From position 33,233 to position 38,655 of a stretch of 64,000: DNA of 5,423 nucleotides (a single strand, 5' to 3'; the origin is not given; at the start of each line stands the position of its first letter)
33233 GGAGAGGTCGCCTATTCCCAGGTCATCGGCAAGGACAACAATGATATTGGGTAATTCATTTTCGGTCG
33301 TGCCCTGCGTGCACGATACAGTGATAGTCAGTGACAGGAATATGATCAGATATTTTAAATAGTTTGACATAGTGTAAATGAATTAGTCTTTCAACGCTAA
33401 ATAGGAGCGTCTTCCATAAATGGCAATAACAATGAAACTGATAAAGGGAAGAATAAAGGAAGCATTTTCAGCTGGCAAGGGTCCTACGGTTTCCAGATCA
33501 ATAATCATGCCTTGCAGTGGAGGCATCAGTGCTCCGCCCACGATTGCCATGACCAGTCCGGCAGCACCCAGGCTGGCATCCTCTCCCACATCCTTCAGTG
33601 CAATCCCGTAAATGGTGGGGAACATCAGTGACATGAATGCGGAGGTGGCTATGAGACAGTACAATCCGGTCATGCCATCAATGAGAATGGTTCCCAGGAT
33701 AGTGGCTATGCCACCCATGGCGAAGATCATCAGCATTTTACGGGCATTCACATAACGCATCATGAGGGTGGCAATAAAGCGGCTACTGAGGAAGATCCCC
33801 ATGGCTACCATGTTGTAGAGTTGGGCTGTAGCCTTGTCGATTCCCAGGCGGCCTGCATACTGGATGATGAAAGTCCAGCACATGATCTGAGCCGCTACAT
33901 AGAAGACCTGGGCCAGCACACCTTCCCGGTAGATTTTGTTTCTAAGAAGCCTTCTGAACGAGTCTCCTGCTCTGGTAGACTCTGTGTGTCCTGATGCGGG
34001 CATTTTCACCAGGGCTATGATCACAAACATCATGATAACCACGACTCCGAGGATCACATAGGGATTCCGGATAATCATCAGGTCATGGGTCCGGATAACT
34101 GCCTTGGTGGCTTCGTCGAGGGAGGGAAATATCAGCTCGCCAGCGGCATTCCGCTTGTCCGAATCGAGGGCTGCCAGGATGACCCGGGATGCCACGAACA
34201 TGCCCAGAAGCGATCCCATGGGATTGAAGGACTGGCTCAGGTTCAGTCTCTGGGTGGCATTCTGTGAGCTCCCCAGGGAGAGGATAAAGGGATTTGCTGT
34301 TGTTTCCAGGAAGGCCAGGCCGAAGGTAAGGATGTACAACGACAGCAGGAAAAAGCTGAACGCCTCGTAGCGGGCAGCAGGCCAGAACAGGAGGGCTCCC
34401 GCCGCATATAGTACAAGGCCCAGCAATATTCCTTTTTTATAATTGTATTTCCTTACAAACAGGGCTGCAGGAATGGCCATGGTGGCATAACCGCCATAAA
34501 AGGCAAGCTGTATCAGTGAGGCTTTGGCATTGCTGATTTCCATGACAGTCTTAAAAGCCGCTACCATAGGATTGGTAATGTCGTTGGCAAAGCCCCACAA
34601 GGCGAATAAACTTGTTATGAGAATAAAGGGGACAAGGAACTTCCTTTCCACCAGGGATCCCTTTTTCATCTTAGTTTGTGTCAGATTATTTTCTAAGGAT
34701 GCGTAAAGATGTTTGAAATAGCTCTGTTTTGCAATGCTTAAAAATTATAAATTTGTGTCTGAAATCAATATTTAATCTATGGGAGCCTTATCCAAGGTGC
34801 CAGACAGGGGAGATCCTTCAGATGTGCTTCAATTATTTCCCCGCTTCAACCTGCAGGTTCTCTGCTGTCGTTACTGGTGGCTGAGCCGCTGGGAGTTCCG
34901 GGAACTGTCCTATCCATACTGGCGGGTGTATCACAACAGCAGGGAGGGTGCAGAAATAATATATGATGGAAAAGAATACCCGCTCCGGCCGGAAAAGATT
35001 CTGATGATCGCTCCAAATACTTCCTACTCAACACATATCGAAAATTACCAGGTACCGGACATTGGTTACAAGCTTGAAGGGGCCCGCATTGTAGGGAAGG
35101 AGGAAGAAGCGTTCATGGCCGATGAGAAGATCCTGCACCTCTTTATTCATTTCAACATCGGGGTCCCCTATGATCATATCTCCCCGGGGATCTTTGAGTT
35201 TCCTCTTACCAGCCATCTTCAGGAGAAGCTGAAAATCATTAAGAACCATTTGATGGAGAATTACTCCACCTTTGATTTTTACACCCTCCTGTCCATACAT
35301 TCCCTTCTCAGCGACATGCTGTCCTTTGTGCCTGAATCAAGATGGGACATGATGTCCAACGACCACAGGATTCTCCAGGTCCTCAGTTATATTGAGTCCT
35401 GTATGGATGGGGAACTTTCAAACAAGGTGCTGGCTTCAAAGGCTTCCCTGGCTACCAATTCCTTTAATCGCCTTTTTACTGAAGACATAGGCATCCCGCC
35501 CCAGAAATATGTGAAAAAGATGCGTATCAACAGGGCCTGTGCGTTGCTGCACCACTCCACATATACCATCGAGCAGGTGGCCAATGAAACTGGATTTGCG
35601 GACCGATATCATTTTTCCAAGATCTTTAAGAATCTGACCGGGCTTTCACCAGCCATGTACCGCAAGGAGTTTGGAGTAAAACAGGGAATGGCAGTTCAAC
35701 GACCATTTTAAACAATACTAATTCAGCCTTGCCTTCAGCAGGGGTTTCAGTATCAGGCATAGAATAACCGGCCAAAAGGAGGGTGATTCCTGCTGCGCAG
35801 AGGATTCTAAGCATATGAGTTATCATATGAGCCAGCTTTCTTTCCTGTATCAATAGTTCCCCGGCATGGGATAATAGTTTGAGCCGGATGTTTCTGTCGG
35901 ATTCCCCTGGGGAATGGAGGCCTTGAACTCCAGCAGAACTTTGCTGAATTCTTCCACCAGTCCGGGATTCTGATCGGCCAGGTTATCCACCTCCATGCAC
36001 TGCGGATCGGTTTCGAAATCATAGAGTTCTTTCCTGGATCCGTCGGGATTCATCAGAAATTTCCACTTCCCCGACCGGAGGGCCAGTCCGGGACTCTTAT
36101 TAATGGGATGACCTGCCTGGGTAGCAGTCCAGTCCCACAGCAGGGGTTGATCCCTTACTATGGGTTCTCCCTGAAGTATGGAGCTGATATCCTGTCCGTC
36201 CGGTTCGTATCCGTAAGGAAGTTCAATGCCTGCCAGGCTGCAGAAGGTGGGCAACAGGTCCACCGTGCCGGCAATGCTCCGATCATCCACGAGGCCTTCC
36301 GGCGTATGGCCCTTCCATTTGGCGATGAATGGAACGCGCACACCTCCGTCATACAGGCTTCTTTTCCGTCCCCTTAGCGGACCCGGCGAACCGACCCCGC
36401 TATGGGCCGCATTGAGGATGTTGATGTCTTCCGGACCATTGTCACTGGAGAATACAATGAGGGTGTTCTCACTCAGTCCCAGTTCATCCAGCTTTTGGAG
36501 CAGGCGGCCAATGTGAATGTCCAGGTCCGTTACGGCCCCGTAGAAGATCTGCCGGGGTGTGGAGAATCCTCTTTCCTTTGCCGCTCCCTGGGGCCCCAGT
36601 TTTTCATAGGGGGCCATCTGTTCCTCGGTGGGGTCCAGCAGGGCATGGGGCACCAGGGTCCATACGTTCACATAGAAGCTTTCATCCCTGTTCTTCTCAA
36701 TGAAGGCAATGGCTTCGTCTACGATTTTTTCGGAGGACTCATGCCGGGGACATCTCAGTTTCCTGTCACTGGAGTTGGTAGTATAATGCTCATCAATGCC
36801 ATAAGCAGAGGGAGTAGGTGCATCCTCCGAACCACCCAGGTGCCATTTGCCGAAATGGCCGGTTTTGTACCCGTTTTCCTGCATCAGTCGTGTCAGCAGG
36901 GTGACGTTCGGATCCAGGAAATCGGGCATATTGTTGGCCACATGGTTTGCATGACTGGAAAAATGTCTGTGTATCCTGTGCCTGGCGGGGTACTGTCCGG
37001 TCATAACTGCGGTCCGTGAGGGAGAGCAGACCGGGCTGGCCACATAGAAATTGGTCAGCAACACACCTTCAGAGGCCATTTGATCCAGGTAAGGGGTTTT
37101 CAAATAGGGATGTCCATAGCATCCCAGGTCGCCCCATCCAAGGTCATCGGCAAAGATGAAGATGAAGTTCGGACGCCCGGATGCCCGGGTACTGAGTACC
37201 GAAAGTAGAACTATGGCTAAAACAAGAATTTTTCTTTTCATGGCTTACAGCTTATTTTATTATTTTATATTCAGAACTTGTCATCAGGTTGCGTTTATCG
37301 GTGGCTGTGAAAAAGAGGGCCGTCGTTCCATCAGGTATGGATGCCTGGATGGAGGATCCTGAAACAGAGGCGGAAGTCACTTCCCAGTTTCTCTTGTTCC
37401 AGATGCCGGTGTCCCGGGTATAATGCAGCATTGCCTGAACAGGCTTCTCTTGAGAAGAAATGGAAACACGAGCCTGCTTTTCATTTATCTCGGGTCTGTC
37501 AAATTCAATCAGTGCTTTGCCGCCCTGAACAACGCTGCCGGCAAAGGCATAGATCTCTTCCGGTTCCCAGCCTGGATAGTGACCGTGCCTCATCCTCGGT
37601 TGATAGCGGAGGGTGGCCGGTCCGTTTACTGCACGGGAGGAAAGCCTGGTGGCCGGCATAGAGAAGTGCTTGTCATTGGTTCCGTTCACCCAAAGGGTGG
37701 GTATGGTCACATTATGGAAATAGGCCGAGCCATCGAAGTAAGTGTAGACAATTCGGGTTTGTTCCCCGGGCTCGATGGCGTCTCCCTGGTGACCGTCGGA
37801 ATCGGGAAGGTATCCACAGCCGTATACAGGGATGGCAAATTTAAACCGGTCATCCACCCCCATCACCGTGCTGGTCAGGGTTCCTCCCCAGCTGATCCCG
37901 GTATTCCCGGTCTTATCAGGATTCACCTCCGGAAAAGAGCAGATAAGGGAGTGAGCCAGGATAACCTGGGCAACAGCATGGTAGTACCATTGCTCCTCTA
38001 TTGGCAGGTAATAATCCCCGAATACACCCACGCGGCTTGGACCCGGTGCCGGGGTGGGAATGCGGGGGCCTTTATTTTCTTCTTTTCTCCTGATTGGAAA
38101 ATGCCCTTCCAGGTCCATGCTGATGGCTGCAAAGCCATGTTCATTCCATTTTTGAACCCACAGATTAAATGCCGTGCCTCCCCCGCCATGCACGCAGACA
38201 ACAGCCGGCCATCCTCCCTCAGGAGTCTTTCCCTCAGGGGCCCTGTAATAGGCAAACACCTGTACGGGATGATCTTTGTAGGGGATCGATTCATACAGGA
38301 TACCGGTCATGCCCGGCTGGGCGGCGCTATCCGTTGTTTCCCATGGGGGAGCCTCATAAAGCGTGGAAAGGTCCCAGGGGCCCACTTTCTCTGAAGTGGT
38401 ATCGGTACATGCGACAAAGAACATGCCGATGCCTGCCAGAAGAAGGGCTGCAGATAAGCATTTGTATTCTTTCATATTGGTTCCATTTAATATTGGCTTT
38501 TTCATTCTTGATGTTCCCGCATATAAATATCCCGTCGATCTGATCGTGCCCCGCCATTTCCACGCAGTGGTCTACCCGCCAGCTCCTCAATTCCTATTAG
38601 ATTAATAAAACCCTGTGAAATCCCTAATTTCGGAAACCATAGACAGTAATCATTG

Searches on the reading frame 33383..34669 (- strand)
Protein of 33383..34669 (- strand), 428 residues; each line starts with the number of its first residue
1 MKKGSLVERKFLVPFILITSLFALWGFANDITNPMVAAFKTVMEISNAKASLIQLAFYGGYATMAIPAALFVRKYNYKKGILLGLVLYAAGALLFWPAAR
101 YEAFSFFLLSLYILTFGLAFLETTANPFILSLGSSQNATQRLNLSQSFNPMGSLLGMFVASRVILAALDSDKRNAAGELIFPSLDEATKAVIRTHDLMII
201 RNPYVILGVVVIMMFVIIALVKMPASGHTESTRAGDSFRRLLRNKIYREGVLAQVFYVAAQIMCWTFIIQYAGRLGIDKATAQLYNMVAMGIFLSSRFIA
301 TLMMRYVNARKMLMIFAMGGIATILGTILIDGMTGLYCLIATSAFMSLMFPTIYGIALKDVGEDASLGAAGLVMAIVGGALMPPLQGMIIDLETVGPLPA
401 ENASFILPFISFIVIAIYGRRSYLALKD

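Call 45: search_protein_families(library=pfam, proteins=[window:33383-34669:-], max_evalue=0.0001)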
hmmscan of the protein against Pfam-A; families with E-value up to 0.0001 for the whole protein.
window:33383-34669:- (428 aa): 1 family
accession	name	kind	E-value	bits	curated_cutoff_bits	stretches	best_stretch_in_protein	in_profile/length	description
PF07690.21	MFS_1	-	1.4e-18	67.4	33.4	1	23-378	6-342/347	Major Facilitator Superfamily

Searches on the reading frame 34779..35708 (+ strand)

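Call 45: search_protein_families(library=pfam, proteins=[window:34779-35708:+], max_evalue=0.0001)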
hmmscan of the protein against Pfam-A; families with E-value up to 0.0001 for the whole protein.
window:34779-35708:+ (310 aa): 2 families
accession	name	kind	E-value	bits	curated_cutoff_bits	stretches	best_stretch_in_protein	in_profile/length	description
PF12833.13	HTH_18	-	3.9e-20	72.4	33.6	1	218-296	1-79/80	Helix-turn-helix domain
PF00165.29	HTH_AraC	-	2e-10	41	26.6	1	257-296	1-42/42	Bacterial regulatory helix-turn-helix proteins, AraC family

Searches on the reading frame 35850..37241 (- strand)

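Call 45: search_protein_families(library=pfam, proteins=[window:35850-37241:-], max_evalue=0.0001)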
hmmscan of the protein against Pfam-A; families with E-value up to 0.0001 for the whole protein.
window:35850-37241:- (463 aa): 3 families
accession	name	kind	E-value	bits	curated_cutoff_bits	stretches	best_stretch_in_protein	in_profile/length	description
PF00884.28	Sulfatase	-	6.6e-55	187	25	1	24-339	1-301/301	Sulfatase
PF01663.27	Phosphodiest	-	1.4e-10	41.7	23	1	47-273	18-224/342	Type I phosphodiesterase / nucleotide pyrophosphatase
PF16347.10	SGSH_C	-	2e-09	38.2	29.3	1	293-424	8-134/154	N-sulphoglucosamine sulphohydrolase, C-terminal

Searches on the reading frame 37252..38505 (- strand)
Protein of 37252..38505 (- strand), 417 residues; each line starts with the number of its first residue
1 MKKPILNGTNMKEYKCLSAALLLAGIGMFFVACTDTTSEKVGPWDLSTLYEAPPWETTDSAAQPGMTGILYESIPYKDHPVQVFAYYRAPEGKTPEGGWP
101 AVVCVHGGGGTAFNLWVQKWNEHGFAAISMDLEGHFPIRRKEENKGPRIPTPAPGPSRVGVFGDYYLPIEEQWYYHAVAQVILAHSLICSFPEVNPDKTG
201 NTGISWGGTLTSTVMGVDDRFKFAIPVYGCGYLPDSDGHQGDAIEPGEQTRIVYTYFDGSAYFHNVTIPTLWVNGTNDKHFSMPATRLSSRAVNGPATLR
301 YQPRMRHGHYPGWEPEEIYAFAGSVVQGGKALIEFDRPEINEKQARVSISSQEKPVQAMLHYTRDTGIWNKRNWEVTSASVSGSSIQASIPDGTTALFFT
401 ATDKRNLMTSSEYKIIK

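Call 45: search_protein_families(library=pfam, proteins=[window:37252-38505:-], max_evalue=0.0001)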
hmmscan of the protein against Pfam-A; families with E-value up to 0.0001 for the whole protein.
window:37252-38505:- (417 aa): 3 families
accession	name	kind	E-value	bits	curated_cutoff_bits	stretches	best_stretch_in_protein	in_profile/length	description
PF00326.27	Peptidase_S9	-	1.1e-07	32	22.6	1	165-283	32-160/213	Prolyl oligopeptidase family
PF05448.18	AXE1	-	1.3e-06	27.9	21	1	83-228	69-207/321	Acetyl xylan esterase (AXE1)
PF10142.15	PhoPQ_related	-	2.1e-06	27.1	20.3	1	254-363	248-358/367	PhoPQ-activated pathogenicity-related protein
